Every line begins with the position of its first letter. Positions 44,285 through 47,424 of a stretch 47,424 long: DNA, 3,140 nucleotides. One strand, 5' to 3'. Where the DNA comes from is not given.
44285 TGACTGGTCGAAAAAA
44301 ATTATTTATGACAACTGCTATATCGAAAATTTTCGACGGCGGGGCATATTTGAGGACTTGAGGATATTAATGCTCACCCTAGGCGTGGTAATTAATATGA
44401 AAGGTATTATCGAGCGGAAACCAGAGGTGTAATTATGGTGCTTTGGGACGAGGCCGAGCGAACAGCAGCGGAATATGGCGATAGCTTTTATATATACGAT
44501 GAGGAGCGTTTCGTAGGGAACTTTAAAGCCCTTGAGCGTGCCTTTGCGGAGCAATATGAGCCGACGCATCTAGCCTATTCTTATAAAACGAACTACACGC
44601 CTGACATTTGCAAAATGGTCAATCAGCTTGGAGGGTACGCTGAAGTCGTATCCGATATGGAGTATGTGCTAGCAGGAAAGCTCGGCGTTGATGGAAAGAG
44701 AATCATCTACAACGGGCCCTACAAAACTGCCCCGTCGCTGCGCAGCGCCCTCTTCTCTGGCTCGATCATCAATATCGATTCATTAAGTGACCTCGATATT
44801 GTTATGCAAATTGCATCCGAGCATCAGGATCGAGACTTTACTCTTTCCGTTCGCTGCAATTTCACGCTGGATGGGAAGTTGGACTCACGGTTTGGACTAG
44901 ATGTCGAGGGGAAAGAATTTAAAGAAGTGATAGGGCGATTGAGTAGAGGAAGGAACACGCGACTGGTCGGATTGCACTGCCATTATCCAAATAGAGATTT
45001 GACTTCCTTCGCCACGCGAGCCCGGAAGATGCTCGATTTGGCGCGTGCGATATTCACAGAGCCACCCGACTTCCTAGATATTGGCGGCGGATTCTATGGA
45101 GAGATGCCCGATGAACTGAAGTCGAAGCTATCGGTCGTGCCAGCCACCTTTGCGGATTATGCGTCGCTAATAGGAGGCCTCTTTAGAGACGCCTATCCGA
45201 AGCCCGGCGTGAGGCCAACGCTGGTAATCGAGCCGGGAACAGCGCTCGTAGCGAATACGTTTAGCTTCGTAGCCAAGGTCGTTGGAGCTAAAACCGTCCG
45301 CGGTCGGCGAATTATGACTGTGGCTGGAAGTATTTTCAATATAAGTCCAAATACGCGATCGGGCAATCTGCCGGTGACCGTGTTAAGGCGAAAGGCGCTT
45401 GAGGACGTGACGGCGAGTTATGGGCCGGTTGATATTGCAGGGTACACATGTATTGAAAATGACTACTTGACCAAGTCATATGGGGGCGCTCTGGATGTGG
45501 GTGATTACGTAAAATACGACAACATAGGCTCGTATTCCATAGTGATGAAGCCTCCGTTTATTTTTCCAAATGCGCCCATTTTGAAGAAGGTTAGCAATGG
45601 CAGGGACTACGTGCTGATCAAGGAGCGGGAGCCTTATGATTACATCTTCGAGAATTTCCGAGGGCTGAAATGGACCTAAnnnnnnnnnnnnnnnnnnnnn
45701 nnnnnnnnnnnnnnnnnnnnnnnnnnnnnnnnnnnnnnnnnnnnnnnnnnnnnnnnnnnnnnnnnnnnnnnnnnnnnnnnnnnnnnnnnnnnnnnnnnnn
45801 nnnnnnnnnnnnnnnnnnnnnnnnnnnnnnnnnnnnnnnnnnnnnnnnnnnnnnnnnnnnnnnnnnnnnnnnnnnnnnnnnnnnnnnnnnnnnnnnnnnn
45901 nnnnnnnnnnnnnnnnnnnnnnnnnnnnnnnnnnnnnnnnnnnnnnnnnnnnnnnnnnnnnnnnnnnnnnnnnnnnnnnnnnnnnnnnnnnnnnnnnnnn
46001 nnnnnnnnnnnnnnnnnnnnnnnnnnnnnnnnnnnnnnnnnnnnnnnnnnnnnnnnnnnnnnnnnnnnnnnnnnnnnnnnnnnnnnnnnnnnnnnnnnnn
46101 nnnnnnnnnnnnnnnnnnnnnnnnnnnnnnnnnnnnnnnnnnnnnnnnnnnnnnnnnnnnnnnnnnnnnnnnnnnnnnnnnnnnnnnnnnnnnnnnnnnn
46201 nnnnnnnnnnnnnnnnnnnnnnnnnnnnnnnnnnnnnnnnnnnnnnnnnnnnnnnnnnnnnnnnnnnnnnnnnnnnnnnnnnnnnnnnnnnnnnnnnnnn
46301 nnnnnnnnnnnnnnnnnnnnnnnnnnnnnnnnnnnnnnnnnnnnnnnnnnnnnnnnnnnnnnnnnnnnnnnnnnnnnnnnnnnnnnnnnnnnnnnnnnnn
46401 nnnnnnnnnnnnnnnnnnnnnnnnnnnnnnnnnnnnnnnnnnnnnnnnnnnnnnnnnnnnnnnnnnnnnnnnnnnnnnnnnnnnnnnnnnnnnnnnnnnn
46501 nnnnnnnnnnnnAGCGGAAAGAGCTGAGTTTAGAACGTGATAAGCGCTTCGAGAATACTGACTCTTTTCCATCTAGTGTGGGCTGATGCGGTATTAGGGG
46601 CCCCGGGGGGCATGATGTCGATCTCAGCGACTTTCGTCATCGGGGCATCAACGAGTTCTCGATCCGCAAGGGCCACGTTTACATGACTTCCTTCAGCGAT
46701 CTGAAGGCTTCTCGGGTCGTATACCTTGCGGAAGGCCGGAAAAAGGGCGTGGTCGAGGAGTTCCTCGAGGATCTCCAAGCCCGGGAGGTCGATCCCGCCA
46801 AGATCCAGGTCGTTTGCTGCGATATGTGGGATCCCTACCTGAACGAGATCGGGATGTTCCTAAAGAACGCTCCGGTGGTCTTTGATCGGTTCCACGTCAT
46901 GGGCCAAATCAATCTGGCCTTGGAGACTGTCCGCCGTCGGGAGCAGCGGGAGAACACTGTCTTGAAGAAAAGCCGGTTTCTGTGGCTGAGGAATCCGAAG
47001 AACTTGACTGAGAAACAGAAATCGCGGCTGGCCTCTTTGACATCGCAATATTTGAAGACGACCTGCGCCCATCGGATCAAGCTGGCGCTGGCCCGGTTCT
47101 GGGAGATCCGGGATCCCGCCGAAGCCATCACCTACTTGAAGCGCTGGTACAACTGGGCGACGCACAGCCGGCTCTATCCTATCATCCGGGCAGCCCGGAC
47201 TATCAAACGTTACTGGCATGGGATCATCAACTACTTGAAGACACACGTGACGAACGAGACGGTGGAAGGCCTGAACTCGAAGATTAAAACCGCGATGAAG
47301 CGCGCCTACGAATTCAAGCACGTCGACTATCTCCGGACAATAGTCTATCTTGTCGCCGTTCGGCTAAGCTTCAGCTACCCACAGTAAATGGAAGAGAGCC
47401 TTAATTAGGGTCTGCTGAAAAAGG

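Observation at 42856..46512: Aldolase + class IV aminotransferase + PLP decarboxylase cassette wrapped around the initiating phosphoglycosyltransferase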

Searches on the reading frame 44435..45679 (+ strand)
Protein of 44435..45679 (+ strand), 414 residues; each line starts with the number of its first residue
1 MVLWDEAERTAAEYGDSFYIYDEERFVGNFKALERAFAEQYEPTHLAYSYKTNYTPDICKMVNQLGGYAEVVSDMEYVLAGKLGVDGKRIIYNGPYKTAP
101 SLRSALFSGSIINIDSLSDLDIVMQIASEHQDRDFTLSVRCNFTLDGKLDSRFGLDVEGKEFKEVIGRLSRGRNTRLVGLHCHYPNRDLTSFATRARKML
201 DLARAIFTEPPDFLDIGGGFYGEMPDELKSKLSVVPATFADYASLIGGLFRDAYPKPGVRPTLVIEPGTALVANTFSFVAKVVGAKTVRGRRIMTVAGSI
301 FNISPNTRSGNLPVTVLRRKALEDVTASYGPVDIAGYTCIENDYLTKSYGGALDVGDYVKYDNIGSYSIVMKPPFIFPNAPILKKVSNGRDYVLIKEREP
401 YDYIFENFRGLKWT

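Call 3: search_protein_families(library=pfam, proteins=[window:44435-45679:+], max_evalue=0.01)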
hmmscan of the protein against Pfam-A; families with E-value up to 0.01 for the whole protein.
window:44435-45679:+ (414 aa): 2 families
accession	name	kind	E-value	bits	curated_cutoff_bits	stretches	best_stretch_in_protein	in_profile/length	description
PF02784.22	Orn_Arg_deC_N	-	2.9e-23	83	23.4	1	31-273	5-247/247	Pyridoxal-dependent decarboxylase, pyridoxal binding domain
PF00278.28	Orn_DAP_Arg_deC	-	3.9e-06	27.5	23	1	18-365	1-95/95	Pyridoxal-dependent decarboxylase, C-terminal sheet domain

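Call 4: search_protein_families(library=ncbifam, proteins=[window:44435-45679:+], max_evalue=0.01)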
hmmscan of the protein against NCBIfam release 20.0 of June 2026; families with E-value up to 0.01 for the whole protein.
window:44435-45679:+ (414 aa): 6 families
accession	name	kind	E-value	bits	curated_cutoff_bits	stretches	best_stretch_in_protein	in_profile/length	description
NF041039.1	FslC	exception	5.5e-40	137.5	500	1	7-397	19-414/418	rhizoferrin biosystnesis N-citrylornithine decarboxylase FslC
TIGR01048.1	lysA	equivalog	8.4e-40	136.5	297.9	1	7-406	16-414/417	diaminopimelate decarboxylase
TIGR03099.1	dCO2ase_PEP1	hypoth_equivalog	7.2e-21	74.7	478.45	1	10-373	18-384/398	pyridoxal-dependent decarboxylase, exosortase A system-associated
NF052544.1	OrLyDeCDokD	equivalog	4.2e-14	52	700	1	9-219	35-255/461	ornithine/lysine decarboxylase DokD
NF006515.0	PRK08961.1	equivalog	4.4e-09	34.9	802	1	12-319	499-795/861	bifunctional aspartate kinase/diaminopimelate decarboxylase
TIGR01273.1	speA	equivalog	0.0095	14.4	624.1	0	70-292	120-358/624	arginine decarboxylase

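Call 10: search_solved_structures(query=window:44435-45679:+, max_evalue=0.001)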
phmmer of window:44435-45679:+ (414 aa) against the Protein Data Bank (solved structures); distinct sequences matched with E-value up to 0.001: 40.
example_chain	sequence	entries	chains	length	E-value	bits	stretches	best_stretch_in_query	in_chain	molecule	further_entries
7kh2_A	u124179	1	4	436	5.8e-29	104.5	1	10-399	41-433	N-citrylornithine decarboxylase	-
2p3e_A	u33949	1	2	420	1.4e-27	100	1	10-406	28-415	Diaminopimelate decarboxylase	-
1tuf_A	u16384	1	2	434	1.1e-22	83.8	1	9-402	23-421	Diaminopimelate decarboxylase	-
1twi_A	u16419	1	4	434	1.1e-22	83.8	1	9-402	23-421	Diaminopimelate decarboxylase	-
5x7m_A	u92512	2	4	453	5.9e-16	61.7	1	11-403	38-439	Diaminopimelate decarboxylase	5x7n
6n2a_A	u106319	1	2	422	8.3e-16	61.2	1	17-374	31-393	Diaminopimelate decarboxylase 1, chloroplastic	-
2j66_A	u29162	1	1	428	1.6e-15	60.3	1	5-402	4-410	BTRK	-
7ru7_A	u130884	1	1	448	1.8e-15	60.1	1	5-402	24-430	L-glutamyl-[BtrI acyl-carrier protein] decarboxylase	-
6n2f_A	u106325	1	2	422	6.9e-15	58.2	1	17-374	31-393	Diaminopimelate decarboxylase 2, chloroplastic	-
3c5q_A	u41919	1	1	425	4e-14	55.7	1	16-376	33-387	Diaminopimelate decarboxylase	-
2qgh_A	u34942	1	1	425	4.2e-14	55.6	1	16-376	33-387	Diaminopimelate decarboxylase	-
4xg1_A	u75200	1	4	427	2.3e-12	49.9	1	8-400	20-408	Diaminopimelate decarboxylase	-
5gjm_A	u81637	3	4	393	5.4e-12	48.6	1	45-292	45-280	Lysine/ornithine decarboxylase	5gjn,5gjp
1f3t_A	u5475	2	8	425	5.9e-12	48.5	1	14-291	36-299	ORNITHINE DECARBOXYLASE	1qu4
1njj_A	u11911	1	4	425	5.9e-12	48.5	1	14-291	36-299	ornithine decarboxylase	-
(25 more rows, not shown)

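Call 56: find_homologous_proteins(query=window:44435-45679:+, max_evalue=1e-10)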
Query window:44435-45679:+ (414 aa): 3824 proteins with E <= 1e-10 among 8000 candidates; the best 120 are listed.
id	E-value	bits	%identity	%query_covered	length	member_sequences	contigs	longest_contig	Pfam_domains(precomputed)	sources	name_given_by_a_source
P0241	2.0e-279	944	100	100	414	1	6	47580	PF02784.23,PF00278.29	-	-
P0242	1.4e-162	559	59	99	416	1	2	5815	PF02784.23,PF00278.29,PF01168.27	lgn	-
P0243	4.6e-152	525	56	98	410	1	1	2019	PF02784.23,PF00278.29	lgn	-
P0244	1.4e-149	517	56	98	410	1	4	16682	PF02784.23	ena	-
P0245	5.8e-149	515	57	98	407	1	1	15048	PF02784.23,PF01168.27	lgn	-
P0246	7.1e-149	514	57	98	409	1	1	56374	PF02784.23,PF00278.29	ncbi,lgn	-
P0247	2.8e-144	499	56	98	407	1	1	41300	PF02784.23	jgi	jgi:diaminopimelate decarboxylase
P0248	1.3e-143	497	53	98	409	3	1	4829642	PF02784.23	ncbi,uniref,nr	ncbi:alanine racemase [Geomonas nitrogeniifigens]|uniref:alanine racemase n=1 Tax=Geomonas diazotrop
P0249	1.3e-142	494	52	98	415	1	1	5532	PF02784.23,PF00278.29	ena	-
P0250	5.0e-141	489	54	99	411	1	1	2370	PF02784.23,PF00278.29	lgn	-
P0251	2.9e-140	486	54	99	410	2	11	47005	PF02784.23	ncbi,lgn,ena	-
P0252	1.6e-139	484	53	99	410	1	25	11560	PF02784.23,PF00278.29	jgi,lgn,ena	-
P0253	3.3e-139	483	53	98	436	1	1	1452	PF02784.23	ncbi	-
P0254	9.9e-138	478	52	98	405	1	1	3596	PF02784.23,PF00278.29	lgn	-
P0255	2.0e-136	473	52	99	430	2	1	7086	PF02784.23,PF00278.29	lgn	-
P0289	1.9e-128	447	49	99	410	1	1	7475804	PF02784.23,PF00278.29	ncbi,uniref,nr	ncbi:Diaminopimelate decarboxylase [Rosistilla ulvae]|uniref:Diaminopimelate decarboxylase n=1 Tax=R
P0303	1.4e-123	431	51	99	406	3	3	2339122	PF02784.23,PF00278.29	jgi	jgi:diaminopimelate decarboxylase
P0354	4.4e-117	410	43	99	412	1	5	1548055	PF02784.23,PF00278.29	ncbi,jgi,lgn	jgi:diaminopimelate decarboxylase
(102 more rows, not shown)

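Call 57: find_encoding_contigs(protein=P0289, flank=7000, max_places=1)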
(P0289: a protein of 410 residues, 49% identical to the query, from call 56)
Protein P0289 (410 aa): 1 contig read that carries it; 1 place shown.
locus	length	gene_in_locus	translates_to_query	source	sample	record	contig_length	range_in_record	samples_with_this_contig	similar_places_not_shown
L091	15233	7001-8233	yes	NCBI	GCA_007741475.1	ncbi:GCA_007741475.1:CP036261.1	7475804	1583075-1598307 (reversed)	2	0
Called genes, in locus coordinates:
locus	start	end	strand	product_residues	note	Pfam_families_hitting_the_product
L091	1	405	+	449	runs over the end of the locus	PF01554:MatE (weak)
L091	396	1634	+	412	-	PF04932:Wzy_C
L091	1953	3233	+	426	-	PF13439:Glyco_transf_4 (weak), PF13579:Glyco_trans_4_4, PF00534:Glycos_transf_1, PF13692:Glyco_trans_1_4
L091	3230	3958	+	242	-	-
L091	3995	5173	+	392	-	-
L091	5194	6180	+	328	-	PF01063:Aminotran_4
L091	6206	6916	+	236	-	PF02397:Bac_transf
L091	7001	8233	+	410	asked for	PF00278:Orn_DAP_Arg_deC (weak), PF02784:Orn_Arg_deC_N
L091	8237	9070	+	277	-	PF03328:HpcH_HpaI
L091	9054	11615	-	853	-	PF13620:CarboxypepD_reg, PF00041:fn3 (weak), PF06487:SAP18 (faint), PF08436:DXP_redisom_C (faint), PF09294:Interfer-bind (faint), PF18370:RGI_lyase (faint), PF21910:GH85_C (faint), PF00041:fn3 (weak), +1 more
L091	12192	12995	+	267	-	PF00753:Lactamase_B, PF19583:ODP (weak), PF12706:Lactamase_B_2 (weak)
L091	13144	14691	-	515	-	PF00590:TP_methylase, PF02602:HEM4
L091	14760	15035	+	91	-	PF01649:Ribosomal_S20p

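Call 58: find_encoding_contigs(protein=P0354, flank=7000, max_places=1)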
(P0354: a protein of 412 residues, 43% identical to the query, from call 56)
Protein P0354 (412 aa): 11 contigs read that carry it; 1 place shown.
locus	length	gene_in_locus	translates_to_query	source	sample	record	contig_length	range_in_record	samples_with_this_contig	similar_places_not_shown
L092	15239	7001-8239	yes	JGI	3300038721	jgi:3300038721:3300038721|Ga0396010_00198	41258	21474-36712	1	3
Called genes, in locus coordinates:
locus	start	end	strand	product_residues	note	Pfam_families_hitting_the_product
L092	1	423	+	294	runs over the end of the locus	PF01531:Glyco_transf_11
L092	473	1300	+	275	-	PF05050:Methyltransf_21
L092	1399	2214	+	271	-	PF00535:Glycos_transf_2 (weak)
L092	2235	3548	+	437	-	-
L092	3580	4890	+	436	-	-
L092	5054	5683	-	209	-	PF02371:Transposase_20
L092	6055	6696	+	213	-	PF00665:rve, PF13683:rve_3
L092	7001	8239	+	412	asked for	PF00278:Orn_DAP_Arg_deC, PF02784:Orn_Arg_deC_N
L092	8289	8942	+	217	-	PF02397:Bac_transf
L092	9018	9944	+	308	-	PF01063:Aminotran_4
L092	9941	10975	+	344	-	PF03328:HpcH_HpaI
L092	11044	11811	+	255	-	PF13641:Glyco_tranf_2_3, PF00535:Glycos_transf_2, PF10111:Glyco_tranf_2_2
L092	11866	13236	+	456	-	PF01210:NAD_Gly3P_dh_N (faint), PF02737:3HCDH_N (faint), PF03721:UDPG_MGDP_dh_N, PF03807:F420_oxidored (faint), PF16924:DpaA_N (faint), PF00984:UDPG_MGDP_dh, PF03720:UDPG_MGDP_dh_C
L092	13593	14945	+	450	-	PF00483:NTP_transferase, PF22640:ManC_GMP_beta-helix, PF01050:MannoseP_isomer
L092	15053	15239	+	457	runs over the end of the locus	PF02878:PGM_PMM_I, PF02879:PGM_PMM_II, PF02880:PGM_PMM_III, PF00408:PGM_PMM_IV (weak)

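Call 59: find_encoding_contigs(protein=P0303, flank=7000, max_places=1)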
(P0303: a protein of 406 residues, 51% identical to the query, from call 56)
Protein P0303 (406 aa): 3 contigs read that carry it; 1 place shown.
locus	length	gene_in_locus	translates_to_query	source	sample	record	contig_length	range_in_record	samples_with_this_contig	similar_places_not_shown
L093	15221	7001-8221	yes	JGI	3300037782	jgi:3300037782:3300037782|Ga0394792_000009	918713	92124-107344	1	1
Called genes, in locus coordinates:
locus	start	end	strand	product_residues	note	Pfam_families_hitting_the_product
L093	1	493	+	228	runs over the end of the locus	PF13462:Thioredoxin_4, PF01323:DSBA (faint)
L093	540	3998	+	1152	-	PF02463:SMC_N, PF13175:AAA_15 (weak), PF13304:AAA_21 (weak), PF13476:AAA_23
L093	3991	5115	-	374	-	PF04932:Wzy_C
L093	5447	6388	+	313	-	PF01063:Aminotran_4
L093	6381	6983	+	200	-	PF02397:Bac_transf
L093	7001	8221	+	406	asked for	PF00278:Orn_DAP_Arg_deC (weak), PF02784:Orn_Arg_deC_N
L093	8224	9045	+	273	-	PF03328:HpcH_HpaI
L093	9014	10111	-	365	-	-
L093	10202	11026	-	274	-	-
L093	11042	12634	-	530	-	-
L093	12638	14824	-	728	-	-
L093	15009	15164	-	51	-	-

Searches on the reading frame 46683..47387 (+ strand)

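Call 3: search_protein_families(library=pfam, proteins=[window:46683-47387:+], max_evalue=0.01)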
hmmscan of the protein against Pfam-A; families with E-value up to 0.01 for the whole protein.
window:46683-47387:+ (234 aa): 1 family
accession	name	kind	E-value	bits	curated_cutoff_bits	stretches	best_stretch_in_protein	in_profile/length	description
PF01610.23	DDE_Tnp_ISL3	-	5e-62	210.3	23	1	2-220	16-239/240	Transposase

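Call 4: search_protein_families(library=ncbifam, proteins=[window:46683-47387:+], max_evalue=0.01)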
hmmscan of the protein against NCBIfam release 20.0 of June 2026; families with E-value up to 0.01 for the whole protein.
window:46683-47387:+ (234 aa): 6 families
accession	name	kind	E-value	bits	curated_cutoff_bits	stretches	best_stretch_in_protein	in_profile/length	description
NF033550.5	transpos_ISL3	equivalog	8e-56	189.7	180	1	2-223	142-369/370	ISL3 family transposase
NF049919.1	DesA_ISL3_tail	domain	2.3e-23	82.9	30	1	65-178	2-122/122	DesA/ISL3 alpha bundle tail domain-containing protein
NF049917.1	ISAon1_downstr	equivalog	2.4e-16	59.8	250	1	91-204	191-305/327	ISAon1 family transposase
NF033543.2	transpos_IS256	equivalog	6.1e-05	22.2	150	0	129-225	231-334/338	IS256 family transposase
NF049918.1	DesA_fam_desat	equivalog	0.00083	18.6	400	1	65-177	263-384/385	DesA family fatty acid desaturase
NF033529.1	transpos_ISLre2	equivalog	0.0055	16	200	0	13-85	144-216/382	ISLre2 family transposase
